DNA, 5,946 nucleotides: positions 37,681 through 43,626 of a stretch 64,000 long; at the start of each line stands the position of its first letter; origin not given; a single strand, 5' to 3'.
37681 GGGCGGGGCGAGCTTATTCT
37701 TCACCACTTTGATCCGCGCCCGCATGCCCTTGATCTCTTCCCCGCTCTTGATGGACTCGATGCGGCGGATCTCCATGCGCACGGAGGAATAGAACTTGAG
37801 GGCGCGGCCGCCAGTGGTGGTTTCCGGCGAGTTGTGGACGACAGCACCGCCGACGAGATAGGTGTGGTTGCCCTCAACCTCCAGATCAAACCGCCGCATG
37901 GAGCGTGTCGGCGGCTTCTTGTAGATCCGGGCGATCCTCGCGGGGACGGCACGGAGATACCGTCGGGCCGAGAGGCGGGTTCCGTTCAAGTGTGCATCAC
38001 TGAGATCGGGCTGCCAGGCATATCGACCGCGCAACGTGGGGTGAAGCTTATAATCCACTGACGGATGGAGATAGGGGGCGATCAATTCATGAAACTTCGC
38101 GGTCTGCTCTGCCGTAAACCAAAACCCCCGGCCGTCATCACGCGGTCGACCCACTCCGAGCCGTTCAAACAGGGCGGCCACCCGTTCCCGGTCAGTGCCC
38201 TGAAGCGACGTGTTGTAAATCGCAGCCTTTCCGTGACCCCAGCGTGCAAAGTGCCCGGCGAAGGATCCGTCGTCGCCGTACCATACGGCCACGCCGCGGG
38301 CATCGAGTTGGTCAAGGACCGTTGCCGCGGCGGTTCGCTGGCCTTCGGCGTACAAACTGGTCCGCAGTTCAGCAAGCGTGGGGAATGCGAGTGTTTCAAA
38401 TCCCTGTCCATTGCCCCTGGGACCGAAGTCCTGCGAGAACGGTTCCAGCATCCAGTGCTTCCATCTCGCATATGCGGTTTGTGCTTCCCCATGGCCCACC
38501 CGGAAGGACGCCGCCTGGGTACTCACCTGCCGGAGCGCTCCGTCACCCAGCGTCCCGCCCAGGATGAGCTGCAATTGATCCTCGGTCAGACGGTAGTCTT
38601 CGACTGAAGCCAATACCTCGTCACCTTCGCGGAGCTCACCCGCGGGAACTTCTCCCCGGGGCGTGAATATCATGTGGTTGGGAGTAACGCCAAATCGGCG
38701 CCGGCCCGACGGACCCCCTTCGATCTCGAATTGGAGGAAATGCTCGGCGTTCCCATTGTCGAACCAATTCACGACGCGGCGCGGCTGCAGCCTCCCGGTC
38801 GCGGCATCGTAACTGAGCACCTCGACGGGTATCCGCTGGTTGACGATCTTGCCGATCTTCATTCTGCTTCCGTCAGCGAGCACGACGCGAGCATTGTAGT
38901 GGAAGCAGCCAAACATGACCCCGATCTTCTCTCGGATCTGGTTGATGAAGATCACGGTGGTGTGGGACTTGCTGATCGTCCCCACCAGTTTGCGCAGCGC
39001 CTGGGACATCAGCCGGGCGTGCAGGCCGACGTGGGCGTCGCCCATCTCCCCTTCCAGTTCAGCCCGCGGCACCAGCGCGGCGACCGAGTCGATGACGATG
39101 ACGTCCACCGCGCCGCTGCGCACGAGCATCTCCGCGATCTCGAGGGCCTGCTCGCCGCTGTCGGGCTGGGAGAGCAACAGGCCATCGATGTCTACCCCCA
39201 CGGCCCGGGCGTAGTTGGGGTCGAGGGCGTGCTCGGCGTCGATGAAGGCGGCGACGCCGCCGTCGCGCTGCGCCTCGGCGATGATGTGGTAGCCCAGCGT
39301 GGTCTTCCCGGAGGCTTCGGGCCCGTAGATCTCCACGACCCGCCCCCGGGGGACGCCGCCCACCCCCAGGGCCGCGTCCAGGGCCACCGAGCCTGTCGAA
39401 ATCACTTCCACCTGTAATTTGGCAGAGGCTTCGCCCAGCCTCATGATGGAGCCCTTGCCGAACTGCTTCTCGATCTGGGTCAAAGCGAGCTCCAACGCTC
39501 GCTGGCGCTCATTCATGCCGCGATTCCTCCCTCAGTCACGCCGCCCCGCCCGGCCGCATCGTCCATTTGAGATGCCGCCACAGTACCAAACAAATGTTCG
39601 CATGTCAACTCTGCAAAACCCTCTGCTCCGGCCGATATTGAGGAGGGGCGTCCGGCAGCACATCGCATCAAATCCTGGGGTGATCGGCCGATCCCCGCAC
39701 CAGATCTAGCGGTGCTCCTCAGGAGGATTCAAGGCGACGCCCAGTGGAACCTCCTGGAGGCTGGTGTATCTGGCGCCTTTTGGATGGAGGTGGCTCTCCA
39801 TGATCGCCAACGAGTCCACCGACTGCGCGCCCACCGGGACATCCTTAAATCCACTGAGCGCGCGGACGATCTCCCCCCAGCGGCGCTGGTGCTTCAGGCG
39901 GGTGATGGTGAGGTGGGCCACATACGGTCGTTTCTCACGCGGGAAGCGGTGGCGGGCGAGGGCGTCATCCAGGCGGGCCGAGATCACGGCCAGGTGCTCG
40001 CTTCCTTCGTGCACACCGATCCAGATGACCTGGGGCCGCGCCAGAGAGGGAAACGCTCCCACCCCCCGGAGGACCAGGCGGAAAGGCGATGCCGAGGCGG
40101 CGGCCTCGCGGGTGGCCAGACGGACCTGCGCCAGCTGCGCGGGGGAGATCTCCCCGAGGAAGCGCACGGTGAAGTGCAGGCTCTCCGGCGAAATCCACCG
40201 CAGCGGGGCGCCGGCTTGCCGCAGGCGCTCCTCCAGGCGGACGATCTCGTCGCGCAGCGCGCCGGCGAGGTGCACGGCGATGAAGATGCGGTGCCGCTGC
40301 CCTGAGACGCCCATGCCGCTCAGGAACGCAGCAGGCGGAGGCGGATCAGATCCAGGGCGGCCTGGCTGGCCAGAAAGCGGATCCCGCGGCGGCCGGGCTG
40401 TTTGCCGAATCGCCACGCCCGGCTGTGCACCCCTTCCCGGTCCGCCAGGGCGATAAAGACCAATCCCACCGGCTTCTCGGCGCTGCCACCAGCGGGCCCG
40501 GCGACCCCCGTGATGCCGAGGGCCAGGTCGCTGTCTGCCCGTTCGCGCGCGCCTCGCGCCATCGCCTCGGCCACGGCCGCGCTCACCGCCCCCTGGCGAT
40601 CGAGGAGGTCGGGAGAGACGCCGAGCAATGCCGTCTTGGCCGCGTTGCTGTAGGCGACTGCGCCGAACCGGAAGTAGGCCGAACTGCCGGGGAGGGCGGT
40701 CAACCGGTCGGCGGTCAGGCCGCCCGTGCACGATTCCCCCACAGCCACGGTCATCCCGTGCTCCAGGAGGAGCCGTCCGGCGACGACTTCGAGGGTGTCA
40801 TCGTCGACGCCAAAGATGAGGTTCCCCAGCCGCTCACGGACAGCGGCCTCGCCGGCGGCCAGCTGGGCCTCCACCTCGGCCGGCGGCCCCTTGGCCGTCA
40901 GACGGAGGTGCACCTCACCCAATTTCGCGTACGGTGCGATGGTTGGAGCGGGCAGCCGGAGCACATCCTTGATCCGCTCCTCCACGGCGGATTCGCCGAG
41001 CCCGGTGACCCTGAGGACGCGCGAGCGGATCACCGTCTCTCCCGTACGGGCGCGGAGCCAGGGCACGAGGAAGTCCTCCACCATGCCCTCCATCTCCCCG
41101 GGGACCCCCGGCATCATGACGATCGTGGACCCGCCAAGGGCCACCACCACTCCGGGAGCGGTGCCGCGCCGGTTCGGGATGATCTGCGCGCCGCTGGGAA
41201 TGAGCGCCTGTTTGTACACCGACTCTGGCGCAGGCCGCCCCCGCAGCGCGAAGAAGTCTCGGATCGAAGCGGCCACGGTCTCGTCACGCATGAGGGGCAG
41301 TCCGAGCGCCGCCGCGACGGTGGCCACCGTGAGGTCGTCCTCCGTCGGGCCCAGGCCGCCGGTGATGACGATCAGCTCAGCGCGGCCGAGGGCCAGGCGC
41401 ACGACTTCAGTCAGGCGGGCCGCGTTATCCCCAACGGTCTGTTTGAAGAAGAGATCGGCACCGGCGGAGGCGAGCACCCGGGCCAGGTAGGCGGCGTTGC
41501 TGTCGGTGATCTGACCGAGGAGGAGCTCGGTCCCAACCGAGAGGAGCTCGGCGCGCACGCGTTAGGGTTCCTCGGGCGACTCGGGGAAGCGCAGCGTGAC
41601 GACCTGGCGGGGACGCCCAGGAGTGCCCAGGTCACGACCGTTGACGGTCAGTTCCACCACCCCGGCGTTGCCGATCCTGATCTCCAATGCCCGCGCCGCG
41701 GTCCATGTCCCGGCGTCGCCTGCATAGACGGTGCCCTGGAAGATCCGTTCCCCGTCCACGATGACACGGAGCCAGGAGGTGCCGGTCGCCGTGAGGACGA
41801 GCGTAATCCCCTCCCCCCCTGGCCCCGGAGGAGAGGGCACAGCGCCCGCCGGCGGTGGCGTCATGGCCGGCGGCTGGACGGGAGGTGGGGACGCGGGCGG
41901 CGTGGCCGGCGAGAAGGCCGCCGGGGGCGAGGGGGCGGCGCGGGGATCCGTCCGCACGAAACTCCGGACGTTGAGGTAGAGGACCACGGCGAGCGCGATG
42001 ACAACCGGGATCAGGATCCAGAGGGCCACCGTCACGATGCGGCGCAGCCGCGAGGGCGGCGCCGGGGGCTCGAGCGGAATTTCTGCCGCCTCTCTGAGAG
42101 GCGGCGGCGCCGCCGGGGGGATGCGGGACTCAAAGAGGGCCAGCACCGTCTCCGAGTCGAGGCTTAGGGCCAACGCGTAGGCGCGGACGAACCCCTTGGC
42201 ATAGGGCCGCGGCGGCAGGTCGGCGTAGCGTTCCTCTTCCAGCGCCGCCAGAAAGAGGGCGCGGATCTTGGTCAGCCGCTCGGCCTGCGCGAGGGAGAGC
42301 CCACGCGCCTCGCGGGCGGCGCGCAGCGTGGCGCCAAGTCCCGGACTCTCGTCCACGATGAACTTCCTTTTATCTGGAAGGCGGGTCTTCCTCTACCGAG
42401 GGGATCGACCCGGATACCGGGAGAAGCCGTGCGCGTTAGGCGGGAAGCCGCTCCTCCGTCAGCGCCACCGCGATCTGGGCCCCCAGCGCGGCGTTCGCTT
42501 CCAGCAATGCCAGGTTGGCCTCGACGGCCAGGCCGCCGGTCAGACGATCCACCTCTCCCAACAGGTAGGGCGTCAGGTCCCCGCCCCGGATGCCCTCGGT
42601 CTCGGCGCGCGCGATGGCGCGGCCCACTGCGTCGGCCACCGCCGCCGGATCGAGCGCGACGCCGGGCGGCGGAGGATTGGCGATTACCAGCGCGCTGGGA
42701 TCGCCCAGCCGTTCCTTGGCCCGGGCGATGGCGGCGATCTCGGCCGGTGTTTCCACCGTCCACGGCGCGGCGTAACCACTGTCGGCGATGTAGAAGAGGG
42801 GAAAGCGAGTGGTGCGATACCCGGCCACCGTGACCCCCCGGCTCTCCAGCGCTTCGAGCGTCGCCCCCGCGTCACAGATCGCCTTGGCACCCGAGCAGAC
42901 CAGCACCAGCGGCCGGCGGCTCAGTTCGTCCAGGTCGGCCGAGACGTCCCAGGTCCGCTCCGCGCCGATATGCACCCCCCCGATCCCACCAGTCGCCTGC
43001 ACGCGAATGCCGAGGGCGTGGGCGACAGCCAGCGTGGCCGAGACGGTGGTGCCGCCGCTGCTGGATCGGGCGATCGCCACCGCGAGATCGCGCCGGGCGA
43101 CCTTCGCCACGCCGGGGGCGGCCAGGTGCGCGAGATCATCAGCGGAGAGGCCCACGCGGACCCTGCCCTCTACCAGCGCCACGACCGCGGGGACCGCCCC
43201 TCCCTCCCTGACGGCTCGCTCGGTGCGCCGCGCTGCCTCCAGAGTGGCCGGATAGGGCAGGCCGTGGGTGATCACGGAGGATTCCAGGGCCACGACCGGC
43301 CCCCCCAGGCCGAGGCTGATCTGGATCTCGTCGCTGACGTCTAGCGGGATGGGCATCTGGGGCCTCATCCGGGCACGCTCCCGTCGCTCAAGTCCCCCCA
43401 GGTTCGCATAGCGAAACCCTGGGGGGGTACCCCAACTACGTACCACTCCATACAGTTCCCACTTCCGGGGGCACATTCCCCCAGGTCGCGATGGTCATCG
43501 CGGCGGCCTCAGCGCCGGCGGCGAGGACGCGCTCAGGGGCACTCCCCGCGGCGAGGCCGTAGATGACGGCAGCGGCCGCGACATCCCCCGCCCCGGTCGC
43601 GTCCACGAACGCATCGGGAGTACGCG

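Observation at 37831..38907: RecA interrupted by a 359-aa intein at the RecA-b site with an apparently intact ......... homing endonuclease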

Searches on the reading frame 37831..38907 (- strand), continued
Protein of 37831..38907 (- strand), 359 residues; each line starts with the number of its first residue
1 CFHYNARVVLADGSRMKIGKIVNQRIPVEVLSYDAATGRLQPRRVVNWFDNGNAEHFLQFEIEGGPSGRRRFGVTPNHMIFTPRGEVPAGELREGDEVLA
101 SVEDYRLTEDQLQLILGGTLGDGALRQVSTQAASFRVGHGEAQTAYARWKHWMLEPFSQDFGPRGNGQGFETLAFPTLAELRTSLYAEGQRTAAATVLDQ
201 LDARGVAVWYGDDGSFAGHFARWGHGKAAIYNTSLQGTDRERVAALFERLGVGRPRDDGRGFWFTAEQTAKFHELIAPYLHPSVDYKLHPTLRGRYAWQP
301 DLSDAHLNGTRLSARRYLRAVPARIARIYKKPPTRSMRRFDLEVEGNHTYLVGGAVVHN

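Call 38: predict_structure(alignment_id=A1)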
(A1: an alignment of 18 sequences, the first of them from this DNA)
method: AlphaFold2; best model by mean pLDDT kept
length: 359 residues; sequences in the alignment: 18
mean_pLDDT: 90.6   pTM: 0.84
mean pLDDT of the five models: 90.6, 90.4, 90.4, 89.8, 88.9
residues with pLDDT >= 90: 278; 70-90: 62; 50-70: 14; < 50: 5
segments of 3 or more residues with pLDDT < 50: 305-307
pLDDT, mean of each block of 10 residues (from residue 1): 93 93 96 90 95 93 81 93 93 95 91 96 92 94 95 92 94 94 91 91 97 82 72 93 96 95 94 97 93 90 55 86 94 85 91 89
secondary structure, 60 per line:
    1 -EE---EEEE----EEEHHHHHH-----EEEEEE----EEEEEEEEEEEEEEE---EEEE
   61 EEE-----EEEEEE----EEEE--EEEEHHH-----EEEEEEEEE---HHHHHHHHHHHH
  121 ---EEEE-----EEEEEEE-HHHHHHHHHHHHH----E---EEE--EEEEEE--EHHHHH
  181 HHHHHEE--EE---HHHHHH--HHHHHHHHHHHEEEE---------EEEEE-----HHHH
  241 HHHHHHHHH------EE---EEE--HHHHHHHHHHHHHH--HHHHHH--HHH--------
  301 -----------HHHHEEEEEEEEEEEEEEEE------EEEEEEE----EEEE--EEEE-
elements in order: E7-10 E15-17 H18-23 E29-34 E39-53 E57-63 E69-74 E79-82 E85-88 E97-105 H109-120 E124-127 E133-139 H141-153 E162-164 E167-172 H176-185 H195-200 H203-213 E214-217 E227-231 H237-249 E261-263 H266-279 H282-287 H312-315 E316-331 E338-344 E349-352 E355-358

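Call 41: fold_search(model_id=the predicted structure, library=pdb)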
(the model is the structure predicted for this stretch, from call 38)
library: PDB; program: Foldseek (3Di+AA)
matches with E <= 10: 539; with E <= 0.001: 59
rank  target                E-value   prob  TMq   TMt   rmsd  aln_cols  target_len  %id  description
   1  1dq3                  5.5e-13  1.00  0.34  0.28  20.8       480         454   14  CRYSTAL STRUCTURE OF AN ARCHAEAL INTEIN-ENCODED HOMING ENDONUCLEASE PI-PFUI (released 2000-07-05)
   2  7qst                  7.9e-11  1.00  0.33  0.33  18.1       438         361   12  Crystal structure of homing endonuclease-associated PhoVMA intein (C1A) (released 2022-03-30)
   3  1vde_B                5.6e-10  1.00  0.34  0.29  17.4       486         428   12  PI-SCEI, A HOMING ENDONUCLEASE WITH PROTEIN SPLICING ACTIVITY (released 1998-04-08)
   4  2cw7                  8.4e-10  1.00  0.33  0.23  23.7       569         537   13  Crystal structure of intein homing endonuclease II (released 2006-04-18)
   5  1um2_A                3.4e-09  1.00  0.35  0.31  17.5       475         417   12  Crystal Structure of the Vma1-Derived Endonuclease with the Ligated Extein Segment (released 2004-09-22)
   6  1r7m_A                4.5e-09  1.00  0.43  0.67   4.5       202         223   16  The homing endonuclease I-SceI bound to its DNA recognition region (released 2004-10-26)
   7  6x1j_A                5.3e-09  1.00  0.45  0.70   4.0       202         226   13  The homing endonuclease I-WcaI bound to its DNA recognition sequence (released 2021-05-26)
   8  1um2_B                5.3e-09  1.00  0.35  0.31  17.4       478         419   12  Crystal Structure of the Vma1-Derived Endonuclease with the Ligated Extein Segment (released 2004-09-22)
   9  5a0m_A                7.5e-09  1.00  0.45  0.70   3.9       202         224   16  THE CRYSTAL STRUCTURE OF I-SCEI IN COMPLEX WITH ITS TARGET DNA IN THE PRESENCE OF MN (released 2016-05-04)
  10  1lws_A                8.0e-09  1.00  0.33  0.28  18.1       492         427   12  Crystal structure of the intein homing endonuclease PI-SceI bound to its recognition sequence (released 2002-09-27)
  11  3oor_A                1.2e-08  1.00  0.45  0.70   4.0       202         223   15  I-SceI mutant (K86R/G100T)complexed with C/G+4 DNA substrate (released 2010-11-17)
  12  2in0                  1.4e-08  1.00  0.25  0.64   1.4       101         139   33  crystal structure of Mtu recA intein splicing domain (released 2007-05-01)
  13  2imz_A                1.4e-08  1.00  0.26  0.63   1.4       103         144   31  Crystal structure of Mtu recA intein splicing domain (released 2007-05-01)
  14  5i0a                  1.8e-08  1.00  0.26  0.63   1.4       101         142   32  RecA mini intein in complex with cisplatin (released 2016-09-21)
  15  2in9                  2.0e-08  1.00  0.32  0.81   9.8       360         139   15  crystal structure of Mtu recA intein, splicing domain (released 2007-05-01)
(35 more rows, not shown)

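Call 43: find_related_loci(query=A1, collection=viral_contigs, flank=3000)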
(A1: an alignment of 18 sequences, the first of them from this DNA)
Query A1 (359 aa) in viral_contigs; peptide patterns used: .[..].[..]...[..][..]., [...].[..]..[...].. (x = any residue, [..] = any of these).
54 stretches matched a pattern; 31 encode a relative of the query (tblastn E <= 1e-3); 31 distinct loci.
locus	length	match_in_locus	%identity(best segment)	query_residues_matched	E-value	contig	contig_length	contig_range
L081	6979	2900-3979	43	1-359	7e-92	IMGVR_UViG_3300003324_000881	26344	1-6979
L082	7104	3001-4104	36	1-359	7e-84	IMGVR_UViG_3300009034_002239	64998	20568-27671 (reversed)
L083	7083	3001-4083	40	1-359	2e-82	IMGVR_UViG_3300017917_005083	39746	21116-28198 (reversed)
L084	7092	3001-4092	38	1-359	5e-80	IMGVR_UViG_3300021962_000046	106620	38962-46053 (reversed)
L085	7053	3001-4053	38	1-359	2e-70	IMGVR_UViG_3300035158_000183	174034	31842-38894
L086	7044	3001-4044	38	1-359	1e-68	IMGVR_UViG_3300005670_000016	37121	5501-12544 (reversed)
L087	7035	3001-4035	33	1-359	9e-63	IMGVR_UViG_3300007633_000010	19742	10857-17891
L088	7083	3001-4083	42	1-359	1e-89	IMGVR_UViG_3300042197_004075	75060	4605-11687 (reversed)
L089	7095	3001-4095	31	1-359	9e-54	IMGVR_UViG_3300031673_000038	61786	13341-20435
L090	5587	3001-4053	33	1-359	5e-50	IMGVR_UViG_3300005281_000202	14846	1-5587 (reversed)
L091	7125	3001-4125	31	1-359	1e-42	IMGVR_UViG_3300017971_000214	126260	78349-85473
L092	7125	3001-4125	31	1-359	1e-42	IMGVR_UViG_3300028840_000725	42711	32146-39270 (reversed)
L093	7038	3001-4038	33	1-351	1e-39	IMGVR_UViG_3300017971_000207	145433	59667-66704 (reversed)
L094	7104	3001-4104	32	1-359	3e-37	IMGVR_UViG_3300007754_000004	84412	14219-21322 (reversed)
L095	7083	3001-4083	32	1-359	2e-37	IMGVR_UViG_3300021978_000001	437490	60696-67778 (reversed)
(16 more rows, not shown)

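Call 68: find_related_loci(query=window:37831-38907:-, collection=metagenome_contigs, flank=3000)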
Query window:37831-38907:- (359 aa) in metagenome_contigs; peptide patterns used: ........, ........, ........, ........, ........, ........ (x = any residue, [..] = any of these).
322 stretches matched a pattern; 234 encode a relative of the query (tblastn E <= 1e-3); the best 80 are kept; 80 distinct loci.
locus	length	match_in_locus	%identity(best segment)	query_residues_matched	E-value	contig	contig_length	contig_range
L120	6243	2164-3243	84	1-359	0e+0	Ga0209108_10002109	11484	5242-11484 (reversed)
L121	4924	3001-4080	83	1-359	0e+0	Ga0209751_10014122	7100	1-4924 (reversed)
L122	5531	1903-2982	82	1-359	0e+0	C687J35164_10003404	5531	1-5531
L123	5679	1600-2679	78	1-359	0e+0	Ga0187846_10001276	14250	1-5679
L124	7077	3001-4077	76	1-359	0e+0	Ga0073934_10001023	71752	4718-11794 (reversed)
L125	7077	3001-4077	76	1-359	0e+0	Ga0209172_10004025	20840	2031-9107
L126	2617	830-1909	76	1-359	0e+0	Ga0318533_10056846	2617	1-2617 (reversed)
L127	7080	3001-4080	78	1-359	0e+0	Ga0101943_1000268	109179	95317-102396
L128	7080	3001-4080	76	1-359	0e+0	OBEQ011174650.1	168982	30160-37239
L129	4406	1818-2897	76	1-359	0e+0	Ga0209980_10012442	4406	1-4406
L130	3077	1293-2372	74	1-359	0e+0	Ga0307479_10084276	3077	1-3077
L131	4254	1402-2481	75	1-359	0e+0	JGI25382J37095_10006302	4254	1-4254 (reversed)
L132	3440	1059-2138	75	1-359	0e+0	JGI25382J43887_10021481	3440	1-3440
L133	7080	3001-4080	74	1-359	0e+0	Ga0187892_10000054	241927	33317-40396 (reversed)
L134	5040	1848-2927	74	1-359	0e+0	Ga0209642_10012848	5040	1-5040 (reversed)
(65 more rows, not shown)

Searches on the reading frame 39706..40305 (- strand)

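Call 47: search_protein_families(library=pfam, proteins=[window:39706-40305:-], max_evalue=0.0001)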
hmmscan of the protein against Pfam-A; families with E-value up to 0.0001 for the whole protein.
window:39706-40305:- (199 aa): 2 families
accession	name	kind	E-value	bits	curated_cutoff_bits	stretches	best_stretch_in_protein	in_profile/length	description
PF02834.22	LigT_PEase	-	2.5e-24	85.7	23.3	2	16-95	6-87/87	LigT like Phosphoesterase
PF13563.12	2_5_RNA_ligase2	-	1.2e-14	55.1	27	1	27-171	11-148/152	2'-5' RNA ligase superfamily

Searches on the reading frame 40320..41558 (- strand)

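Call 47: search_protein_families(library=pfam, proteins=[window:40320-41558:-], max_evalue=0.0001)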
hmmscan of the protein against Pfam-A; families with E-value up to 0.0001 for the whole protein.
window:40320-41558:- (412 aa): 3 families
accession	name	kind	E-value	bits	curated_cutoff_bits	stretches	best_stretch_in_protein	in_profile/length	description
PF02464.23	CinA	-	1.5e-48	164.8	23.5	1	255-406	3-152/155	Competence-damaged protein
PF00994.29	MoCF_biosynth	-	1.4e-32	112.8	26.6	1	5-169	2-143/144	Probable molybdopterin binding domain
PF18146.6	CinA_KH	-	1.2e-21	77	27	1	179-250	1-73/73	Damage-inducible protein CinA KH domain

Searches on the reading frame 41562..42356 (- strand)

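Call 47: search_protein_families(library=pfam, proteins=[window:41562-42356:-], max_evalue=0.0001)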
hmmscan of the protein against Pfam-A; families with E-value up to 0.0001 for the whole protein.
window:41562-42356:- (264 aa): 2 families
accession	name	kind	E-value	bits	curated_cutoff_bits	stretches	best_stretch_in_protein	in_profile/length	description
PF13413.12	HTH_25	-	4.2e-21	75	24.6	1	10-70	1-61/62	Helix-turn-helix domain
PF13464.11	RodZ_C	-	5.3e-18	65.2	23.9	1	187-254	1-70/72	RodZ C-terminal domain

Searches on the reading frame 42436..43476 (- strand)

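Call 47: search_protein_families(library=pfam, proteins=[window:42436-43476:-], max_evalue=0.0001)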
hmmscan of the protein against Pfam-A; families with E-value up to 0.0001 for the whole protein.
window:42436-43476:- (346 aa): 1 family
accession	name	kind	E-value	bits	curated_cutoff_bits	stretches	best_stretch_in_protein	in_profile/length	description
PF04227.17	Indigoidine_A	-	7.4e-107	357.4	25.2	1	52-338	3-291/291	Indigoidine synthase A like protein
